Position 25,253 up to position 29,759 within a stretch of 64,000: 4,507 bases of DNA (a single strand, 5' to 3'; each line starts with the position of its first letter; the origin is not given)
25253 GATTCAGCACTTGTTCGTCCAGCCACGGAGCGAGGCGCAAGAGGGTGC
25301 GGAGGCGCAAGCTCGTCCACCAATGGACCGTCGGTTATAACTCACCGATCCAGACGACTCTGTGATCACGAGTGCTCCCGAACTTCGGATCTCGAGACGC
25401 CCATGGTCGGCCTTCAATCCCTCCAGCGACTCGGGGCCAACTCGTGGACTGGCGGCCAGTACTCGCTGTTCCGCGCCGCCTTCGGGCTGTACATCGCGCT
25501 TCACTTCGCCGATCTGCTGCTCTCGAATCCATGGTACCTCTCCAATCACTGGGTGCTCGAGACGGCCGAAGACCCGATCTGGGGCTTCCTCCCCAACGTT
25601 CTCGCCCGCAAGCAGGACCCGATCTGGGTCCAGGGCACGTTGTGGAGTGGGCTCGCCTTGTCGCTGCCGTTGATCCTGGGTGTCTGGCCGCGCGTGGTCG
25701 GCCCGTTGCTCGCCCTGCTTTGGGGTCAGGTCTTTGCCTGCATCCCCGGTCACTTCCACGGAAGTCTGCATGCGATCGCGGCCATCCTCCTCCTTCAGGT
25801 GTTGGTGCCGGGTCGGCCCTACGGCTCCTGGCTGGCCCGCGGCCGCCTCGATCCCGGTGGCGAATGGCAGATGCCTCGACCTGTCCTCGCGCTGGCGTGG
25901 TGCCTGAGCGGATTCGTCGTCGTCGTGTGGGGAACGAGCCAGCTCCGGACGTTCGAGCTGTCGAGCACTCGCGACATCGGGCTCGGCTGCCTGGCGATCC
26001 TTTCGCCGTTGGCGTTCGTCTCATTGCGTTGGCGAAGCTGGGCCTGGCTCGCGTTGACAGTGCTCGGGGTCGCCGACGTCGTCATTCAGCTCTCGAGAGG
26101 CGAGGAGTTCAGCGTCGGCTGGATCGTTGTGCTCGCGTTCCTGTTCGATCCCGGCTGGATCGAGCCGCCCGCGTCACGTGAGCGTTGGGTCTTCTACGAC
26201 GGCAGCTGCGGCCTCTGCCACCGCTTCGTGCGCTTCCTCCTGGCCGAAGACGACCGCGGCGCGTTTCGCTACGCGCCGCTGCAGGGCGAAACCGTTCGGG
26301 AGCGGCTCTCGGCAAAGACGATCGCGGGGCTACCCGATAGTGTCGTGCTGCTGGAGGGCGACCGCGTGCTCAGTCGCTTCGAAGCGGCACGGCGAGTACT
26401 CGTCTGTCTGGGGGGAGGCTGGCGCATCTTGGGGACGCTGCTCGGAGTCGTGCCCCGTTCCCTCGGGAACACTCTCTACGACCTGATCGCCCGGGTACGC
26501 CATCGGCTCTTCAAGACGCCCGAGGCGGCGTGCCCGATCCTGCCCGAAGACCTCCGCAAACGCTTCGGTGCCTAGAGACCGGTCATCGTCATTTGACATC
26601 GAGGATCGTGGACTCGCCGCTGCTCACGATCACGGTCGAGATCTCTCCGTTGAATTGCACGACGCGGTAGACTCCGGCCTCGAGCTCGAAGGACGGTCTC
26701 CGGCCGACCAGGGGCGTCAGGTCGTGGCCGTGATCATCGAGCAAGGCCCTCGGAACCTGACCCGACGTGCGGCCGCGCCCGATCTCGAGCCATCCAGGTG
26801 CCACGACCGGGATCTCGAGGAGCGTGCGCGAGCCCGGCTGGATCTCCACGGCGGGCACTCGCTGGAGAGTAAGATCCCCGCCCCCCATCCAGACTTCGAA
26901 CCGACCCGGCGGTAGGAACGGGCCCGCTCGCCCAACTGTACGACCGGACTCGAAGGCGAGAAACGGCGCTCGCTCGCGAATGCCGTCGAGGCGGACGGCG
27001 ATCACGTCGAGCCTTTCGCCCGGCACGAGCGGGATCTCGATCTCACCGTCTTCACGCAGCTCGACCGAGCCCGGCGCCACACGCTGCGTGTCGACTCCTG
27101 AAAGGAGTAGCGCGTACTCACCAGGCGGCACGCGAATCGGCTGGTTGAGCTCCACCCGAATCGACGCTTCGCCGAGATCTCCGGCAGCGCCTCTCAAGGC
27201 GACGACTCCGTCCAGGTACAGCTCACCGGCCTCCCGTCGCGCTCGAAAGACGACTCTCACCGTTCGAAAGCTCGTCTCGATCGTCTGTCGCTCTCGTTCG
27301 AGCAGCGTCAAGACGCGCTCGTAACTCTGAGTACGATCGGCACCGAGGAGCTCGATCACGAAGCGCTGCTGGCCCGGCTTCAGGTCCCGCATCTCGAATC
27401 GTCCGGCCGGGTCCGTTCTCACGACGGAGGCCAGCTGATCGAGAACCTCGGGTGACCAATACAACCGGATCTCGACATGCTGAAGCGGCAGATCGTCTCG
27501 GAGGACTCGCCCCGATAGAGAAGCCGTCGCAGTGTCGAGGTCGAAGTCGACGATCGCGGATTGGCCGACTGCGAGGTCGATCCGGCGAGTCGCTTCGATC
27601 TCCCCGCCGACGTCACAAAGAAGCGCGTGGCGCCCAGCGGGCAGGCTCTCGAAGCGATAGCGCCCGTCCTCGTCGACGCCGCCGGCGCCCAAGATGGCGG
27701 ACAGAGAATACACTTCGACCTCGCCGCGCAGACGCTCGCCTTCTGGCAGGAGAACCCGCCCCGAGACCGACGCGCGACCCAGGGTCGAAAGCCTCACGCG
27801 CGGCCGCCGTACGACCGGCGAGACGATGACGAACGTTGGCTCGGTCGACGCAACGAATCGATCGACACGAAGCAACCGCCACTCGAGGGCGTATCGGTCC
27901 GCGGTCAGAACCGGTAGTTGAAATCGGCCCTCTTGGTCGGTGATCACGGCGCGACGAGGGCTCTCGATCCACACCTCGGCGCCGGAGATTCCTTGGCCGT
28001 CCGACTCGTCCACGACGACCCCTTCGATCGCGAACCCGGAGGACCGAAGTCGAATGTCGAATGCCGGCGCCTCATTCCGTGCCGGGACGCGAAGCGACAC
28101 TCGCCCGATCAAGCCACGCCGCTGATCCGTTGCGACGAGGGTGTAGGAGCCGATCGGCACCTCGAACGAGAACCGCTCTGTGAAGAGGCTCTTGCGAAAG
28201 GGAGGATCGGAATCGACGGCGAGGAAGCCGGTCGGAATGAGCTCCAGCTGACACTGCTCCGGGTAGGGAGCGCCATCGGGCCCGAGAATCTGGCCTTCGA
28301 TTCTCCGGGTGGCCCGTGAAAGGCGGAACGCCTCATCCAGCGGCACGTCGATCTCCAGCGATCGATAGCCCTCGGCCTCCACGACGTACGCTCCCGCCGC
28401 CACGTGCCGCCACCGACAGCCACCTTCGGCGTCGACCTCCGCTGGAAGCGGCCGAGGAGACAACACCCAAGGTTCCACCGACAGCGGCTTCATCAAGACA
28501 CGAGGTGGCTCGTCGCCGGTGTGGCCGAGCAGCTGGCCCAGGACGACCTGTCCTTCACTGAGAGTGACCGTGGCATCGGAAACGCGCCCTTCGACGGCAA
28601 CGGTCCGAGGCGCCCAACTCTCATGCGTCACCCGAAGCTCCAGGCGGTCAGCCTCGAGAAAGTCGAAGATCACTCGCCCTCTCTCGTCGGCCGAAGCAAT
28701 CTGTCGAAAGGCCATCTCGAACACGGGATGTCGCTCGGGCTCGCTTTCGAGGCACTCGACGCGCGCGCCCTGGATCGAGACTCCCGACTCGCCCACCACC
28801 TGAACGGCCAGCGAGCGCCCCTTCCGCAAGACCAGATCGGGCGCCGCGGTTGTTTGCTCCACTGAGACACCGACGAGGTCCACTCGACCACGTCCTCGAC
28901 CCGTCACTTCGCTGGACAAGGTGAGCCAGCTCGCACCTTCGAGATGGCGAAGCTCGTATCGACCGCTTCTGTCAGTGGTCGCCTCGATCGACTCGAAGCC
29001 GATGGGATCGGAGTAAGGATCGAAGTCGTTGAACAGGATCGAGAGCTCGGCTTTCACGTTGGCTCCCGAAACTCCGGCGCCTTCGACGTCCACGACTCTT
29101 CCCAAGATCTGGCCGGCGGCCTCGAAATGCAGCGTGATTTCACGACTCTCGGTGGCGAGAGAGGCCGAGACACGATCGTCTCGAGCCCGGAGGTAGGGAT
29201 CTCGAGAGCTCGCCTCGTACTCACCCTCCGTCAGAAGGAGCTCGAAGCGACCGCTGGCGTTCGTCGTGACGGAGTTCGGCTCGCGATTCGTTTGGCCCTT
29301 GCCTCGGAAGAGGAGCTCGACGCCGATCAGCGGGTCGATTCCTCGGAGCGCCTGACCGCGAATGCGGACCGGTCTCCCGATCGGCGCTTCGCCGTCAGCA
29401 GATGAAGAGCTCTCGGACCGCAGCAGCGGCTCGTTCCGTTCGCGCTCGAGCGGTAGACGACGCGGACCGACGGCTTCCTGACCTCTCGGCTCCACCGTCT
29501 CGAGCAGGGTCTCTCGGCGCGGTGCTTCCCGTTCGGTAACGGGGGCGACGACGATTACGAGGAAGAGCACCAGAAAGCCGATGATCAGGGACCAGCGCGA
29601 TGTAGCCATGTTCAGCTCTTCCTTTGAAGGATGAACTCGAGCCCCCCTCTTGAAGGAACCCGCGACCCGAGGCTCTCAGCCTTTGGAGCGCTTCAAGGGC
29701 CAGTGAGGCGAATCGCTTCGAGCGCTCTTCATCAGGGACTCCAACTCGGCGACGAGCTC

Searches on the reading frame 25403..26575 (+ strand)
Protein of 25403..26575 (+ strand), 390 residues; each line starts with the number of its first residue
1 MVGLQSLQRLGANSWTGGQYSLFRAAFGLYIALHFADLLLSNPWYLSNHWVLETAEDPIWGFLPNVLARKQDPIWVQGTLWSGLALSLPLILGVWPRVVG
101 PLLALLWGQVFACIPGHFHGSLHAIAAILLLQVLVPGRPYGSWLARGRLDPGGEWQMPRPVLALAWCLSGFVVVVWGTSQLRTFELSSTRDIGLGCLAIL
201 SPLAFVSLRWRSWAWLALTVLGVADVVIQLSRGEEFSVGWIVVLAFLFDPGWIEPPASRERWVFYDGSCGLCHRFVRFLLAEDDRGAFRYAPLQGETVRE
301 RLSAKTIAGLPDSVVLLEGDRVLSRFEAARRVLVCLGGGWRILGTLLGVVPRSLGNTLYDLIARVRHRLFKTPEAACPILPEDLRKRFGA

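Call 89: search_protein_families(library=pfam, proteins=[window:25403-26575:+], max_evalue=0.0001)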
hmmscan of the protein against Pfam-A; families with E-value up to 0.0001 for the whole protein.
window:25403-26575:+ (390 aa): 1 family
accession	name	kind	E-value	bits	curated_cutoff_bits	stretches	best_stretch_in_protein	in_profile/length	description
PF04134.17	DCC1-like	-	7.6e-20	72.7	27.8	1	263-371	1-112/113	DCC1-like thiol-disulfide oxidoreductase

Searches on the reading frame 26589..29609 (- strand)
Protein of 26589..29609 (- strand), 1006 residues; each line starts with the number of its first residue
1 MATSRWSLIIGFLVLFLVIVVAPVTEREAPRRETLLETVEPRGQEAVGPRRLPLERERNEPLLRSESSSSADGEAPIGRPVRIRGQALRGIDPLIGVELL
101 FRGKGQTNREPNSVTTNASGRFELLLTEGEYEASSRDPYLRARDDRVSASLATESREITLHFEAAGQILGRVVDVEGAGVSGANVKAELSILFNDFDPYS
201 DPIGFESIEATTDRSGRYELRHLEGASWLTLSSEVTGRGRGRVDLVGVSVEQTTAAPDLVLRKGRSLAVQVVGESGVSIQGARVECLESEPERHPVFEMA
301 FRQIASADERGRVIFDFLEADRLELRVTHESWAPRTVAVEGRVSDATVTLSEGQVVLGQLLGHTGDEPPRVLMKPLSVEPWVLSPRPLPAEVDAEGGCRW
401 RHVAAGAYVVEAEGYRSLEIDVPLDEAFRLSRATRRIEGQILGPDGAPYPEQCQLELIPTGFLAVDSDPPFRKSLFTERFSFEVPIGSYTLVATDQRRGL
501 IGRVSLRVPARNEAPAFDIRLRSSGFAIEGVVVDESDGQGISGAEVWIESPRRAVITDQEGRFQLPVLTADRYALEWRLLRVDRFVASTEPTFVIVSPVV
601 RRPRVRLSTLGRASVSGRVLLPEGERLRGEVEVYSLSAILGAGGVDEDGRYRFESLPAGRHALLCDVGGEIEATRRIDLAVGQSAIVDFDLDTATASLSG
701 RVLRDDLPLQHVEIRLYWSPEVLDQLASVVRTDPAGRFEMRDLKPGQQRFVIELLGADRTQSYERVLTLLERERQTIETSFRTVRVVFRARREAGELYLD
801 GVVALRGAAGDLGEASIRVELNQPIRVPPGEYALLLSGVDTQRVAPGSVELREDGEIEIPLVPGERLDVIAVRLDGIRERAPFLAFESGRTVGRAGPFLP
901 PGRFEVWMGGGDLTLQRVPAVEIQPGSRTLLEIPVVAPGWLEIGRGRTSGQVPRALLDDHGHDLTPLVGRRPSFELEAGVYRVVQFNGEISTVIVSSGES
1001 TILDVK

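Call 12: search_protein_families(library=pfam, proteins=[window:26589-29609:-], max_evalue=0.001)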
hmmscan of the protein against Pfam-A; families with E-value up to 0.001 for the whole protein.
window:26589-29609:- (1006 aa): 7 families
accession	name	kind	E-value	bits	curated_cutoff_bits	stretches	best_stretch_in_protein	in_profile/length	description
PF13620.12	CarboxypepD_reg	-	1.2e-40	138.2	32.3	3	528-577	2-54/82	Carboxypeptidase regulatory-like domain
PF13715.12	CarbopepD_reg_2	-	1.1e-19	70.7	32.2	1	528-578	1-51/88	CarboxypepD_reg-like domain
PF20598.4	DUF6795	-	5.5e-06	27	27.4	0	699-742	2-45/103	Domain of unknown function (DUF6795)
PF17210.9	SdrD_B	-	1.8e-05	25.4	29.7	0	645-695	44-91/112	SdrD B-like domain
PF10670.15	DUF4198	-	0.00053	20.6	34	0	694-750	145-203/209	Domain of unknown function (DUF4198)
PF01060.29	TTR-52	-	0.00063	20.7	24.9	0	700-741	2-44/79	Transthyretin-like family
PF16371.11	MetallophosN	-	0.00094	19.8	35.6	0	536-571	5-38/77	N terminal of Calcineurin-like phosphoesterase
